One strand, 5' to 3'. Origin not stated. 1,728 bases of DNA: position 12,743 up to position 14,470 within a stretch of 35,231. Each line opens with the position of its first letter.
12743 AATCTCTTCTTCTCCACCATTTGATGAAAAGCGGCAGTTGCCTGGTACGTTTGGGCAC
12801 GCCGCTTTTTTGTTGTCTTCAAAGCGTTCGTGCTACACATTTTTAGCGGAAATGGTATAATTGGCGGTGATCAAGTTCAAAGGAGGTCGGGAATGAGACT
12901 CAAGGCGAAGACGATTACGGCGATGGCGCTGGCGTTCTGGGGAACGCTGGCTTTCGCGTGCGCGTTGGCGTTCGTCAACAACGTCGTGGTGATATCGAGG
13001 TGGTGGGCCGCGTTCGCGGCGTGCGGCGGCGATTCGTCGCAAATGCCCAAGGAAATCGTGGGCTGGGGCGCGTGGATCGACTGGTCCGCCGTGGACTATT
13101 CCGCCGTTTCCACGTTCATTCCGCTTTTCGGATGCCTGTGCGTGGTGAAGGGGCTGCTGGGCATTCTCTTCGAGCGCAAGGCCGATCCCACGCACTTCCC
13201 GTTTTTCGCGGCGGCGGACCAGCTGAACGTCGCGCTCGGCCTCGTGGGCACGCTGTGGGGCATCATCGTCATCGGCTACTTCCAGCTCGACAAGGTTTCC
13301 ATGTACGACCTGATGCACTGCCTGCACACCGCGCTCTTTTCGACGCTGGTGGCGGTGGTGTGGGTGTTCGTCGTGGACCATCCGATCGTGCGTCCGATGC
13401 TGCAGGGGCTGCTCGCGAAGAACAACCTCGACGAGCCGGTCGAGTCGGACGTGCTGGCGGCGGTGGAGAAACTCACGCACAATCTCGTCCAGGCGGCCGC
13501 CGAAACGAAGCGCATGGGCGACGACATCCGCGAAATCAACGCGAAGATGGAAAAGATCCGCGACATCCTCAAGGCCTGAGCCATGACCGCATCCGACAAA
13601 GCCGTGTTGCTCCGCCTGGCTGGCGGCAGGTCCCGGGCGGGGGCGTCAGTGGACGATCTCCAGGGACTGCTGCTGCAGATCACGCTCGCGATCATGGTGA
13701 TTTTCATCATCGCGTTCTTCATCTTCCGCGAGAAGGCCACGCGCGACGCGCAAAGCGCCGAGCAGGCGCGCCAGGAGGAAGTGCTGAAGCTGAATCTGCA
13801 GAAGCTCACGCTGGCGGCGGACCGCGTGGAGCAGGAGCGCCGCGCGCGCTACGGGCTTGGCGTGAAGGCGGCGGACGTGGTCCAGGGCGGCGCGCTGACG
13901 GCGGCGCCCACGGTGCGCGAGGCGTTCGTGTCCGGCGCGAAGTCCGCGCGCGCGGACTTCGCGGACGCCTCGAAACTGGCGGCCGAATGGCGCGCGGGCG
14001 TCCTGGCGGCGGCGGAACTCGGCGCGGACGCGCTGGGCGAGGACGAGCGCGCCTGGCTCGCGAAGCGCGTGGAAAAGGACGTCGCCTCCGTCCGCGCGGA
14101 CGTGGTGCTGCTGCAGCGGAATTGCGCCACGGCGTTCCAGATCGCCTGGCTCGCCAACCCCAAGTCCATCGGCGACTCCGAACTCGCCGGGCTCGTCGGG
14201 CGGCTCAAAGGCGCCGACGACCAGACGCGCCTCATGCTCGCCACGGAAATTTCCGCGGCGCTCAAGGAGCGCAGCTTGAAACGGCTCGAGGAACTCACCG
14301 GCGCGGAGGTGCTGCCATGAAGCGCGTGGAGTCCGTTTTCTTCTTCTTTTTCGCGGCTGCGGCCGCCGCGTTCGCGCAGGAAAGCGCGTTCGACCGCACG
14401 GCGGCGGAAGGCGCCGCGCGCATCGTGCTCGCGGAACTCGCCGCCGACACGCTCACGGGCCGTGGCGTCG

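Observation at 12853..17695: Orphan MotA/TolQ/ExbB-like + MotB/TolR-like pair heading a tightly coupled five-gene operon with no known motor partner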

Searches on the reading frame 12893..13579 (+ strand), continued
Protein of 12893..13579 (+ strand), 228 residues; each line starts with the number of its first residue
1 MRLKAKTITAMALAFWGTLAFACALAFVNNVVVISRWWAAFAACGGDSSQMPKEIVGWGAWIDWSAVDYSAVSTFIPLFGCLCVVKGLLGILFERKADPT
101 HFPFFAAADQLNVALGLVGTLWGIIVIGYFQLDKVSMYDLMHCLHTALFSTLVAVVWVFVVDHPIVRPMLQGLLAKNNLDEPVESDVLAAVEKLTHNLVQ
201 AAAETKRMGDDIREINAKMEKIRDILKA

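Call 92: search_solved_structures(query=A5, max_evalue=1, show_alignments=2)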
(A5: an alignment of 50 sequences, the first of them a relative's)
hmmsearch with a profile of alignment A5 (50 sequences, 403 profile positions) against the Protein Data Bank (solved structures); distinct sequences matched with E-value up to 1: 1272 (the best 60 are shown).
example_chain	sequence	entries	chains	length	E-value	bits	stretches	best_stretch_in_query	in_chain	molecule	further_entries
8qae_A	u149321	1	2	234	1.3e-11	47.4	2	197-296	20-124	sc-apCC-6-SLLA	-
7zr2_A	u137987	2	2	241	4.3e-08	35.8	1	197-355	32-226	Spike protein S2',Chimeric protein mimic of SARS-CoV-2 Spike HR1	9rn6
7y9n_A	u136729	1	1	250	2.3e-07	33.4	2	202-329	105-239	Spike protein S2',5HB-H2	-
6tik_C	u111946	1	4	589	3.2e-07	33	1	188-375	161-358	Capsid protein,Putative adhesin/invasin,Capsid protein,Factor H-binding protein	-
9eul_A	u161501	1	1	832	4.2e-07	32.6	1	209-371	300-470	GP-PDE domain-containing protein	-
9euf_B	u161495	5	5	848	4.3e-07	32.5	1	209-371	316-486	GP-PDE domain-containing protein | ORF58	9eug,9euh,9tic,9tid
9d93_Na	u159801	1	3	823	5.7e-07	32.1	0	219-386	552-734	Tapemeasure protein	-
3ja6_H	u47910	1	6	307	6.6e-07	31.9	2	196-336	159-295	Methyl-accepting chemotaxis protein 2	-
2ch7_B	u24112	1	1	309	6.9e-07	31.8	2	196-337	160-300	METHYL-ACCEPTING CHEMOTAXIS PROTEIN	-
8qox_B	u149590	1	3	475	7.7e-07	31.7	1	205-298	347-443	Conserved membrane protein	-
6gao_A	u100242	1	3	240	1.1e-06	31.1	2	198-298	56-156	Outer capsid protein sigma-1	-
2ch7_A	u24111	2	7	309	1.2e-06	31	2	196-337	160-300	METHYL-ACCEPTING CHEMOTAXIS PROTEIN | Methyl-accepting chemotaxis protein 2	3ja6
1ls4_A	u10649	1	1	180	1.5e-06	30.7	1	192-356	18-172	Apolipophorin-III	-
8odt_A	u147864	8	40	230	2.5e-06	30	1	96-190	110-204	Tol-Pal system protein TolQ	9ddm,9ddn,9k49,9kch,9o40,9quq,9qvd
9kpz_A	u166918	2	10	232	2.6e-06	29.9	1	96-190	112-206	Tol-Pal system protein TolQ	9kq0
8vvi_F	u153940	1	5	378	0.00058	22.2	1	139-371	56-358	MotA/TolQ/ExbB proton channel domain-containing protein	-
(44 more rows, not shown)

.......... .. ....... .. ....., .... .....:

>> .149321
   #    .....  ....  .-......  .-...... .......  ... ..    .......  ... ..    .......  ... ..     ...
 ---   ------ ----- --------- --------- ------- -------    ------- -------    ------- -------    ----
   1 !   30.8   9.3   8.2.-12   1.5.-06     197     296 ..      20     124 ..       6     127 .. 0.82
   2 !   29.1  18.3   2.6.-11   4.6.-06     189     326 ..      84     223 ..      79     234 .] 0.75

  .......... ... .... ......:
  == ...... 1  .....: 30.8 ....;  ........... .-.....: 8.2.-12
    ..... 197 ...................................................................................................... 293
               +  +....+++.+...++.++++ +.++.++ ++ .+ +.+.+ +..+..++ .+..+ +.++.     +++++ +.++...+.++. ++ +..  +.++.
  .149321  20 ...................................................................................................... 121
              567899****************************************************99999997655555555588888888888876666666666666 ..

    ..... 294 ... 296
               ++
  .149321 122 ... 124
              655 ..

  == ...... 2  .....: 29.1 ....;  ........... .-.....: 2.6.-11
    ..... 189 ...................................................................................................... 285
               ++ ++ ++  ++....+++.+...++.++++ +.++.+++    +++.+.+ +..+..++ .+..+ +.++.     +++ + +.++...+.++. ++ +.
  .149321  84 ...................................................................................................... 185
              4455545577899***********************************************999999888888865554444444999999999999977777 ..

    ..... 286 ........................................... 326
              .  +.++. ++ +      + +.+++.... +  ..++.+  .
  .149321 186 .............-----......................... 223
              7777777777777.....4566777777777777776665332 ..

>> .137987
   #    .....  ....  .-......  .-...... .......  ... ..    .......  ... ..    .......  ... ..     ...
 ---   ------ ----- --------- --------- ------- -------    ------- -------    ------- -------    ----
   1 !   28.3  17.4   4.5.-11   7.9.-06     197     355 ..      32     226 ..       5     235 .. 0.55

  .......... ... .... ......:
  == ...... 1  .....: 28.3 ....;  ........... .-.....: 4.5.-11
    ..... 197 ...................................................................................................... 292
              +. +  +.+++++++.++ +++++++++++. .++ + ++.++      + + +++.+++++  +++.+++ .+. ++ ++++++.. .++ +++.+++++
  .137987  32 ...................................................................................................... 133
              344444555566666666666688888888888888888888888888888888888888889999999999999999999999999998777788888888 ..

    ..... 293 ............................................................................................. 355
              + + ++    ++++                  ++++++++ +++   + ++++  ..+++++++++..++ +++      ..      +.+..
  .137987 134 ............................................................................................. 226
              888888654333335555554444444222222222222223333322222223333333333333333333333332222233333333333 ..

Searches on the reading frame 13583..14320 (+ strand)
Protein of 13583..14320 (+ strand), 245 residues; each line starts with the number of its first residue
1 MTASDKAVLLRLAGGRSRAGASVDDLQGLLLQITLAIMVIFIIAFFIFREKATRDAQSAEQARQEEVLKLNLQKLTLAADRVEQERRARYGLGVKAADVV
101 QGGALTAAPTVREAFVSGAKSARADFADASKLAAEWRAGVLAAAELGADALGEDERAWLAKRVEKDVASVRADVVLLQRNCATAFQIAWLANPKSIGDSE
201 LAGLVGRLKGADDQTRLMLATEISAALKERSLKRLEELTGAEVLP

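Call 4: search_protein_families(library=pfam, proteins=[window:13583-14320:+], max_evalue=1)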
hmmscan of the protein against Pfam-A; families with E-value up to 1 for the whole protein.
window:13583-14320:+ (245 aa): 0 families

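Call 5: search_protein_families(library=ncbifam, proteins=[window:13583-14320:+], max_evalue=1)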
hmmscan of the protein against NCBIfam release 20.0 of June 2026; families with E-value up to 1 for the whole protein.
window:13583-14320:+ (245 aa): 1 family
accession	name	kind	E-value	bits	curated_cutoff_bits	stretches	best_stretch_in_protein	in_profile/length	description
NF041023.1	PP0621_fam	subfamily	0.18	12.1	45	1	35-65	4-34/71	PP0621 family protein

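Call 15: find_homologous_proteins(query=window:13583-14320:+, max_evalue=0.001)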
Query window:13583-14320:+ (245 aa): 39 proteins with E <= 0.001 among 8000 candidates.
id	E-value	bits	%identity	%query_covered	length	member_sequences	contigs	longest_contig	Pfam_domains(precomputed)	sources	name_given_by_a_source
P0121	1.3e-141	488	100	100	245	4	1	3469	-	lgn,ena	-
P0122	1.4e-123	429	87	100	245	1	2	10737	-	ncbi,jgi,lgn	-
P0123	1.1e-65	240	55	100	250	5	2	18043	-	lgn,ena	-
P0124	4.6e-65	237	54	100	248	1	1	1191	-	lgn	-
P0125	6.9e-65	237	55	100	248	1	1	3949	-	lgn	-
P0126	3.1e-64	235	54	100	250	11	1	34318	-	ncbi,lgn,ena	-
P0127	4.2e-63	231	53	100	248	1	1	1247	-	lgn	-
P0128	5.0e-63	231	53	100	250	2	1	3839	-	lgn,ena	-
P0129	2.7e-59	219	53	100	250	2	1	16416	-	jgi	-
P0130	9.0e-54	201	47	100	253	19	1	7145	-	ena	-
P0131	1.6e-53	200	49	100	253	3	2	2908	-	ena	-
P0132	1.4e-50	190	47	100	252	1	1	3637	-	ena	-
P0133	1.7e-38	151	42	100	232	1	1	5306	-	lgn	-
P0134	3.9e-37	146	43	100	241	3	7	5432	-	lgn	-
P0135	5.6e-37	146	40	100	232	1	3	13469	-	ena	-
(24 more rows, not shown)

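Call 31: predict_structure(alignment_id=A2)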
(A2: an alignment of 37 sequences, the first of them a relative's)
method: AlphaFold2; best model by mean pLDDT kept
length: 245 residues; sequences in the alignment: 37
mean_pLDDT: 83.3   pTM: 0.64
mean pLDDT of the five models: 83.3, 80.5, 80.4, 80.3, 80.0
residues with pLDDT >= 90: 66; 70-90: 154; 50-70: 19; < 50: 6
segments of 3 or more residues with pLDDT < 50: 14-18
pLDDT, mean of each block of 10 residues (from residue 1): 62 53 78 94 92 81 80 91 92 86 82 87 87 92 86 89 92 90 86 76 78 85 85 82 66
secondary structure, 60 per line:
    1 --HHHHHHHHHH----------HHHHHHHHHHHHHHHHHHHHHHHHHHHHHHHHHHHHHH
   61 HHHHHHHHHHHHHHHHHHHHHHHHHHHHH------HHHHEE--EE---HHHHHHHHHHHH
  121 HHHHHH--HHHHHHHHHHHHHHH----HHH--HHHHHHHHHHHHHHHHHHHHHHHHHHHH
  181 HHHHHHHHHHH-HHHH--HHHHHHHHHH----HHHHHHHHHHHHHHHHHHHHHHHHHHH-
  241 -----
elements in order: H3-12 H23-89 H96-99 H109-126 H129-143 H153-191 H193-196 H199-208 H213-239
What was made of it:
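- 13583..14320 (+): Gene 2 (B subunit), 245 aa. It has a short N-terminal cytoplasmic segment, one TM helix (residues 26-48, nt 13658-13726) that continues as a stalk helix to residue 89, and a helical-bundle head (residues 109-239). D24 is encoded at nt 13652-13654 and Q32 at nt 13676-13678. AF2 pLDDT is 83 and the model is all-helical (call 31).
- On MotB/ExbD/TolR-type B subunit: The AF2 model is all-helical (call 31).
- The AF2 model shows the TM helix running straight into a stalk helix of about 40 residues, then a helical head (call 31).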

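Call 35: fold_search(model_id=the predicted structure, library=pdb)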
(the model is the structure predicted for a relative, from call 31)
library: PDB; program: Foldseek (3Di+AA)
matches with E <= 10: 65; with E <= 0.001: 0
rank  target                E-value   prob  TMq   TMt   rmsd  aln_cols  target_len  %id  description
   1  5m4y_A                7.4e-01  0.44  0.28  0.35  11.2       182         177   12  Crystal structure of the Sec3/Sso2 complex at 2.20 angstrom resolution (released 2017-02-08)
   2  5m4y_E                8.5e-01  0.47  0.31  0.39  12.2       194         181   10  Crystal structure of the Sec3/Sso2 complex at 2.20 angstrom resolution (released 2017-02-08)
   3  9fqr_F5               9.4e-01  0.28  0.28  0.20  20.8       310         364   11  96-nm repeat of axonemal doublet microtubules from bovine sperm (released 2025-03-26)
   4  7ung_D1               1.7e+00  0.12  0.23  0.16  32.0       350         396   12  48-nm repeat of the human respiratory doublet microtubule (released 2022-10-05)
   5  5j1f_A                1.9e+00  0.16  0.25  0.29  12.4       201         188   14  Structure of the spectrin repeats 5 and 6 of the plakin domain of plectin (released 2016-07-20)
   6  9cpb_6Q               2.3e+00  0.10  0.22  0.15  31.8       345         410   12  Atomic model of bovine Fallopian tube cilia doublet microtubule (48-nm periodicity) (released 2024-10-30)
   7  7xql_A                2.4e+00  0.12  0.16  0.10  13.0       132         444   13  complex structure of LegA15 with GNP (released 2023-05-17)
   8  8snb_8R               2.5e+00  0.13  0.26  0.17  29.6       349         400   14  atomic model of sea urchin sperm doublet microtubule (48-nm periodicity) (released 2023-06-28)
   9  6zbh_C                2.5e+00  0.11  0.20  0.18  17.6       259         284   12  Merozoite surface protein 1 (MSP-1) from Plasmodium falciparum, alternative conformation 5 (released 2021-05-19)
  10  3f57_B                2.9e+00  0.20  0.27  0.34  10.7       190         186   13  Crystal structure of human erythroid beta spectrin repeats 14 and 15 (ankyrin binding domain) (released 2009-02-24)
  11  9cpc_3U               3.0e+00  0.13  0.28  0.19  31.9       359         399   12  Atomic model of porcine brain ventricles cilia doublet microtubule (48-nm periodicity) (released 2024-10-23)
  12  6zbc_C                3.4e+00  0.14  0.25  0.22  15.2       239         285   14  Merozoite surface protein 1 (MSP-1) from Plasmodium falciparum, main conformation (released 2021-05-19)
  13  3c98_B                3.9e+00  0.09  0.23  0.24  13.6       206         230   13  Revised structure of the munc18a-syntaxin1 complex (released 2008-03-25)
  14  6x1h_E                3.9e+00  0.07  0.20  0.22  14.5       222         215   13  Crystal structure of a guanine nucleotide exchange factor (GEF) domain from the Orientia tsutsugamushi protein OtDUB (released 2020-11-25)
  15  7ung_D2               4.1e+00  0.07  0.22  0.16  30.9       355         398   11  48-nm repeat of the human respiratory doublet microtubule (released 2022-10-05)
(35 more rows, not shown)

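Call 48: search_protein_families(library=padloc, proteins=[window:13583-14320:+], max_evalue=1)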
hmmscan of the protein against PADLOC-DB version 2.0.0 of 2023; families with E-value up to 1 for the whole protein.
window:13583-14320:+ (245 aa): 0 families
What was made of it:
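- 13583..14320 (+): No Pfam, NCBIfam or PADLOC hit (calls 4, 5, 48).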

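Call 49: search_solved_structures(query=A2, max_evalue=10, show_alignments=2)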
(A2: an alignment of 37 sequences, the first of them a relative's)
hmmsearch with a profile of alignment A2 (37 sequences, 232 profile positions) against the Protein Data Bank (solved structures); distinct sequences matched with E-value up to 10: 1.
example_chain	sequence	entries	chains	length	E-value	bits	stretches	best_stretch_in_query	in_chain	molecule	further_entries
4i5s_A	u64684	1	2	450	0.015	18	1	29-70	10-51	Putative histidine kinase CovS; VicK-like protein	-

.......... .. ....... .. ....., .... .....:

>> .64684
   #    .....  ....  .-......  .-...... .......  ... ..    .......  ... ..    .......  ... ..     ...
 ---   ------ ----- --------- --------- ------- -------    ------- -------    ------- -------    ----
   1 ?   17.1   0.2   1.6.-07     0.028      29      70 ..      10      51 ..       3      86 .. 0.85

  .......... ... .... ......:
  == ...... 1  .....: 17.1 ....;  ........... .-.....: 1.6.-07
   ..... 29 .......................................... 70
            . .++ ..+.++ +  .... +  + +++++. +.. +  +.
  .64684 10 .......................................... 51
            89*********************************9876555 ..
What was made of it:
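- Tried and rejected: Gene 2 gave only a TM-helix match to a histidine kinase (E 0.015, call 49).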
